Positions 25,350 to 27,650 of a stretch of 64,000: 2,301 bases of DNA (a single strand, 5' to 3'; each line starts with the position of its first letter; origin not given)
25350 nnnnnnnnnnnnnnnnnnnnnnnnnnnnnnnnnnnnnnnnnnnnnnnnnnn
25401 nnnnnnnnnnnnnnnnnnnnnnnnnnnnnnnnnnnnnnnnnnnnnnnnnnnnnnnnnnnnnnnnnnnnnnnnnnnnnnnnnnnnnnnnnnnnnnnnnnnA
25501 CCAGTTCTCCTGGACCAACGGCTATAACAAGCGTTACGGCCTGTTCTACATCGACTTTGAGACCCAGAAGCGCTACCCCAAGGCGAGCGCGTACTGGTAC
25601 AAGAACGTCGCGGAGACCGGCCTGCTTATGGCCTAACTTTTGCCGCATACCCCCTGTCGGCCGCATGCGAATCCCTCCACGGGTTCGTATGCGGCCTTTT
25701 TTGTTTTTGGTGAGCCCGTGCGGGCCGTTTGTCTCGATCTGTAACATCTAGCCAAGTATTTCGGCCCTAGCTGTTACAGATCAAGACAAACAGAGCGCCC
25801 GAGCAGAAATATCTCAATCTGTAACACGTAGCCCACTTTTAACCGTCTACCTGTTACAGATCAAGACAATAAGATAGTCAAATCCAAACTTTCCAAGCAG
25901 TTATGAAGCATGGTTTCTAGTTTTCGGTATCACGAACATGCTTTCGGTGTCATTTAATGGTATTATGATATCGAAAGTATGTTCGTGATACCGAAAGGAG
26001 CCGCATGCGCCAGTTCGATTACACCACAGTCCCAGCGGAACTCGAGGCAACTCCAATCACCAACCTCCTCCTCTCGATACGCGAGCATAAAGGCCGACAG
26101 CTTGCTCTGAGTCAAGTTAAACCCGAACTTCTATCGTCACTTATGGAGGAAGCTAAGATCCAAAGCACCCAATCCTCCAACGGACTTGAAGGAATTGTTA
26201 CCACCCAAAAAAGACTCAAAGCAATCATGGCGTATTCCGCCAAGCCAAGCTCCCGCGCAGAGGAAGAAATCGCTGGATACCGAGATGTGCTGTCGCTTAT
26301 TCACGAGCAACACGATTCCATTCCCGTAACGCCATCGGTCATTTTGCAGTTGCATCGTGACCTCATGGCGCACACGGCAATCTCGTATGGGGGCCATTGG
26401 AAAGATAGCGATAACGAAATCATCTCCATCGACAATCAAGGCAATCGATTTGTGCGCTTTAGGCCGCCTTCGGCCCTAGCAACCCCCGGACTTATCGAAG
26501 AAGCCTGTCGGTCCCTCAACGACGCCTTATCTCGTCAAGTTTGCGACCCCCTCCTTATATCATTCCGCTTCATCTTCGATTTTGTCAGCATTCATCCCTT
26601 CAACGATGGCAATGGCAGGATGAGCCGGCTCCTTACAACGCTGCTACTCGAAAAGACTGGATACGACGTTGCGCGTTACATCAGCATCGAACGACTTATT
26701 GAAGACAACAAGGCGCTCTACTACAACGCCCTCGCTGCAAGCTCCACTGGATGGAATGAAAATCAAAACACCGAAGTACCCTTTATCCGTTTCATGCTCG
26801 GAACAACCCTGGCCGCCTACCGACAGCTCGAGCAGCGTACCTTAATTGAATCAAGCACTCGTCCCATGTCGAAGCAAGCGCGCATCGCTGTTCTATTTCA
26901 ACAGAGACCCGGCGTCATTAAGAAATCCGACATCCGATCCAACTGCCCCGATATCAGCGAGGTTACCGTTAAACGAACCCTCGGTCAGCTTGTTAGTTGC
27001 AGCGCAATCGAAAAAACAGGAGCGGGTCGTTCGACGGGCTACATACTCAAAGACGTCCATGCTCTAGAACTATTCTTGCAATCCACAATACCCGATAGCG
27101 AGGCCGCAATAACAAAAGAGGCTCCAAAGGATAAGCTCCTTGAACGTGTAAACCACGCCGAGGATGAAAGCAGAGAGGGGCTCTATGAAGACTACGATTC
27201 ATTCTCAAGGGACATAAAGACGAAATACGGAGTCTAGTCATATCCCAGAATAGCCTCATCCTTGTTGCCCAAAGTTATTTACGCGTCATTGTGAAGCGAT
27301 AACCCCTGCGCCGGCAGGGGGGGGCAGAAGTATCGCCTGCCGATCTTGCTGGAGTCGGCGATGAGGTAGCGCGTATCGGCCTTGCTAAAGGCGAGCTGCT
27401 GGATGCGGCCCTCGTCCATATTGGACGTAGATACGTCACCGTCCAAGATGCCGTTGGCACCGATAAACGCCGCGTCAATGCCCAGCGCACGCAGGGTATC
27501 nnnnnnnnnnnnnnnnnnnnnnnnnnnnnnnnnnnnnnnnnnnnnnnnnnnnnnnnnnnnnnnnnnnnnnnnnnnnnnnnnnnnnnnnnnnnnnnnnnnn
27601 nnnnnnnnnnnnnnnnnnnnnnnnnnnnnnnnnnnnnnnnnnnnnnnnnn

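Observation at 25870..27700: Low-GC island carrying an autoinhibited (class II) Fic gene behind a nested-palindrome promoter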

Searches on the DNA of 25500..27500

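Call 48: search_rna_families(source=window, start=25500, end=27500, threshold=evalue, max_evalue=1)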
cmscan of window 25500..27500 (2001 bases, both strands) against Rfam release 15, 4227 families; matches with E-value up to 1: 8.
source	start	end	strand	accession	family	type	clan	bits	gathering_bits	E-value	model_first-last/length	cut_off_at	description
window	25909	26007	+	RF04099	MIR837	Gene; miRNA;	-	33.8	117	0.00017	1-122/122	no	MIR837 microRNA precursor family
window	25922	25996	+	RF03687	mir-2011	Gene; miRNA;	-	26.7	80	0.02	1-83/83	no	mir-2011 microRNA precursor family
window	25909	26008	+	RF03175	MIR3454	Gene; miRNA;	-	24.7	142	0.037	1-147/147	no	MIR3454 microRNA precursor family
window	25930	25990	+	RF00774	mir-360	Gene; miRNA;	-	22.9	60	0.086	1-62/62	no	mir-360 microRNA precursor family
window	25922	25996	-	RF03687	mir-2011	Gene; miRNA;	-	21.6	80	0.44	1-83/83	no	mir-2011 microRNA precursor family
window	25930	25988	+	RF03715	mir-977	Gene; miRNA;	-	20.8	109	0.66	1-90/90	no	mir-977 microRNA precursor family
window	25914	25984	+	RF00253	mir-101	Gene; miRNA;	-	20.3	60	0.2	1-75/75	no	mir-101 microRNA precursor family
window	25924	25995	+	RF03402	mir-957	Gene; miRNA;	-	19.4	66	0.66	1-77/77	no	mir-957 microRNA precursor family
